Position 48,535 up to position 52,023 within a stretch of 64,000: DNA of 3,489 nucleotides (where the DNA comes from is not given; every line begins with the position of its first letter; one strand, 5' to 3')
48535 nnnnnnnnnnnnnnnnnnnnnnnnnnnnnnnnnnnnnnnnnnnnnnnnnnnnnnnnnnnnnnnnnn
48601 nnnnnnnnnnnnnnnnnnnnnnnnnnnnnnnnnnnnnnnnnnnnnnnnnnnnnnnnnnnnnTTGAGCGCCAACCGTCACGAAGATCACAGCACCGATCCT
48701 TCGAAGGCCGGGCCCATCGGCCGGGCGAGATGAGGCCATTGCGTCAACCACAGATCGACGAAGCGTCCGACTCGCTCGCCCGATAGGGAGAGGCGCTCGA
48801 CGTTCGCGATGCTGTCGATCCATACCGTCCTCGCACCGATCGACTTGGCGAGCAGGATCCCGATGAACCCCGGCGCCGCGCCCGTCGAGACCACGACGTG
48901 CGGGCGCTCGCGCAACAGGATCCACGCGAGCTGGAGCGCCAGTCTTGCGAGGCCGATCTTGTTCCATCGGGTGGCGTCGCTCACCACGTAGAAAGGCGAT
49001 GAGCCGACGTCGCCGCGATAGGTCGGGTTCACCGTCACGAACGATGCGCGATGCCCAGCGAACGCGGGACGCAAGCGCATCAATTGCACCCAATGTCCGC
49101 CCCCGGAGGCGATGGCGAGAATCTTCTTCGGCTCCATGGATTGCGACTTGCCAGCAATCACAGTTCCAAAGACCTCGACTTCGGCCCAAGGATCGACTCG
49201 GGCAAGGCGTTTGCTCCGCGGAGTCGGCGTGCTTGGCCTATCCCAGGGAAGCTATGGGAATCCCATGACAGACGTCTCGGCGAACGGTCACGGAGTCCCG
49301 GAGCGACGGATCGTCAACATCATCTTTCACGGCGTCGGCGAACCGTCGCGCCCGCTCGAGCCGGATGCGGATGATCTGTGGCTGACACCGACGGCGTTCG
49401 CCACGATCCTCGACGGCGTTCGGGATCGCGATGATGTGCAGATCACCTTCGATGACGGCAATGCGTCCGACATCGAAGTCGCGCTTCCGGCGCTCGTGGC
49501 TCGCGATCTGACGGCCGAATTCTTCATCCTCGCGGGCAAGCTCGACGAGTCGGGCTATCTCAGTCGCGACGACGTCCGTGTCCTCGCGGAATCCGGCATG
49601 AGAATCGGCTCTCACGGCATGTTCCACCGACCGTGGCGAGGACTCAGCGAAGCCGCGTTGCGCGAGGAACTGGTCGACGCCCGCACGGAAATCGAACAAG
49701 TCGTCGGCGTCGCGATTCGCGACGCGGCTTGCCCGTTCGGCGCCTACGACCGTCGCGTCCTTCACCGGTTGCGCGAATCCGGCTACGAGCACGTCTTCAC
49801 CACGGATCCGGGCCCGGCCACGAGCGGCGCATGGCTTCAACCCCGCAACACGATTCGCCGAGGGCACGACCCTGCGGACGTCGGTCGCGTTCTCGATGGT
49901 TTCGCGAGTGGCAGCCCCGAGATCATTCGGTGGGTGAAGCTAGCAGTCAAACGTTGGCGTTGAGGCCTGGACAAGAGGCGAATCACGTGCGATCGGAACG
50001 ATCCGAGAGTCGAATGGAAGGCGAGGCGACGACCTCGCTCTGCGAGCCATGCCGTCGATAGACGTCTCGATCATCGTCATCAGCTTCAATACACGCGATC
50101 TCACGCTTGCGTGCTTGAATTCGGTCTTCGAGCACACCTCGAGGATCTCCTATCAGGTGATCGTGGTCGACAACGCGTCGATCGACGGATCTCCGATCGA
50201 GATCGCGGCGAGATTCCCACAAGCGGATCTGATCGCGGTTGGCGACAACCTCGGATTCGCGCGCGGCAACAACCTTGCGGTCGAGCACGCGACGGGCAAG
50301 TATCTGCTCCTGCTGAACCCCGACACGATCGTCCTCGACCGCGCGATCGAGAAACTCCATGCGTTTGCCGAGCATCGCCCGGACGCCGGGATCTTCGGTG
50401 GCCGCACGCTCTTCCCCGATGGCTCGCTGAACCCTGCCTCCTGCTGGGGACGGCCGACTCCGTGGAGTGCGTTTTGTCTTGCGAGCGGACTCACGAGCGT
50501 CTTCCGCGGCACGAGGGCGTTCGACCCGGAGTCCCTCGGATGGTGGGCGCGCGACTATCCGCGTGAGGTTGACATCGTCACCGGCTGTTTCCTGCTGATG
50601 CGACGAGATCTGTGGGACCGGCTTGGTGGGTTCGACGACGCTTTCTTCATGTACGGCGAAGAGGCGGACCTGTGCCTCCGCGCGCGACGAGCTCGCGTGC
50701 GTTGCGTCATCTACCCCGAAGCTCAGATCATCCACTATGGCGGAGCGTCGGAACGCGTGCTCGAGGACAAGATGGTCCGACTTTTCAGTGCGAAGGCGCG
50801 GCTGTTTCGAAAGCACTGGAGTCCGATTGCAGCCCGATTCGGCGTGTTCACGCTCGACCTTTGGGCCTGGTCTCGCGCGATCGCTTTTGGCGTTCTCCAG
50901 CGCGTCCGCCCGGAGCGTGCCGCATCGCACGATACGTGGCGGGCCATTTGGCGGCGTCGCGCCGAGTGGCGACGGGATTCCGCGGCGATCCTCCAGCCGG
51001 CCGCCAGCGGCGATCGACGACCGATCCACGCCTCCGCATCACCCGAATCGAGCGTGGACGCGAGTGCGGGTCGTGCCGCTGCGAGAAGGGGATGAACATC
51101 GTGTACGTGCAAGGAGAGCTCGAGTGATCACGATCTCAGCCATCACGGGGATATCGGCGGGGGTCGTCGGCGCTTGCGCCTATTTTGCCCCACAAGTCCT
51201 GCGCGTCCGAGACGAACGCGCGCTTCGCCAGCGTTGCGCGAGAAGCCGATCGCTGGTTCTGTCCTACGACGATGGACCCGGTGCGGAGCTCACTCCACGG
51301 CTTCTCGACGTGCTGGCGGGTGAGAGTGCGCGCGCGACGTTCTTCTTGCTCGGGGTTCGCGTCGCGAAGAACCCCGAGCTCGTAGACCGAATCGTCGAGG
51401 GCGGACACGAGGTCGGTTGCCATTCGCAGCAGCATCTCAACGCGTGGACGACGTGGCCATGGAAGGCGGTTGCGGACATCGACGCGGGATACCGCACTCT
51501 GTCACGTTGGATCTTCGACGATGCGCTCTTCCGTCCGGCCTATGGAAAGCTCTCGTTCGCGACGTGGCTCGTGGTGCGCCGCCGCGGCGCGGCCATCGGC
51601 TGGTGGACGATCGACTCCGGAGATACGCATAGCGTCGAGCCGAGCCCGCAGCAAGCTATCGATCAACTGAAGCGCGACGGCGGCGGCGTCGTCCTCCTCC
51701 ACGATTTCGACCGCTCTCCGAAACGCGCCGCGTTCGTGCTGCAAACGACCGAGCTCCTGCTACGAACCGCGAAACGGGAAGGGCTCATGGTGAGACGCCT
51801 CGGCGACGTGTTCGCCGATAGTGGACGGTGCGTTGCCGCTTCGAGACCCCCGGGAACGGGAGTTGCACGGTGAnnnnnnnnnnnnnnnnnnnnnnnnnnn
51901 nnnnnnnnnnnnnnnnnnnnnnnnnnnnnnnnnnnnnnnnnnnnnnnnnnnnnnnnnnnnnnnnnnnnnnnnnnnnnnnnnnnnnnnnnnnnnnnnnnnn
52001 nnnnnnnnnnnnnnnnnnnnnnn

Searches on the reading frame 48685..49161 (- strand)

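Call 96: search_protein_families(library=pfam, proteins=[window:48685-49161:-], max_evalue=0.0001)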
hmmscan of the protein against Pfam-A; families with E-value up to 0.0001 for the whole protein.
window:48685-49161:- (158 aa): 1 family
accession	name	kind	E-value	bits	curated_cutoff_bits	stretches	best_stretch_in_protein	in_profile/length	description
PF08660.17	Alg14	-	5.4e-08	33.4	27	1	76-147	83-160/171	Oligosaccharide biosynthesis protein Alg14 like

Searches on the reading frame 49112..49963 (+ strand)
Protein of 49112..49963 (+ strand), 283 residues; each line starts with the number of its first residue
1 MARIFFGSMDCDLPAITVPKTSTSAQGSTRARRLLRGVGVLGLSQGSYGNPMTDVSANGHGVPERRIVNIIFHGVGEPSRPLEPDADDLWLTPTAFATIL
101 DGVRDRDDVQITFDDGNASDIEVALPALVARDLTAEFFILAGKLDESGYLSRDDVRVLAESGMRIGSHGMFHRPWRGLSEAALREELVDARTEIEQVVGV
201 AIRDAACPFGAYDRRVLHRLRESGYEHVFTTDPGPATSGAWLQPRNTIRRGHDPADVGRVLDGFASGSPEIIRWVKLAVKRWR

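Call 96: search_protein_families(library=pfam, proteins=[window:49112-49963:+], max_evalue=0.0001)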
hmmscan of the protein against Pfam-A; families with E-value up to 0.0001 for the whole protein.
window:49112-49963:+ (283 aa): 1 family
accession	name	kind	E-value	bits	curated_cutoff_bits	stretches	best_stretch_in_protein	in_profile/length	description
PF01522.26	Polysacc_deac_1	-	2.8e-20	72.9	23.1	1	105-227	5-123/124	Polysaccharide deacetylase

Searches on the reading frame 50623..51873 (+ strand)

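Call 96: search_protein_families(library=pfam, proteins=[window:50623-51873:+], max_evalue=0.0001)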
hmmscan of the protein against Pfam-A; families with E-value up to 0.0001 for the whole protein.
window:50623-51873:+ (416 aa): 1 family
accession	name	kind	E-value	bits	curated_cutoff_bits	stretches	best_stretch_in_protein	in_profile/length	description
PF01522.26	Polysacc_deac_1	-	6e-22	78.3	23.1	1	205-322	3-120/124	Polysaccharide deacetylase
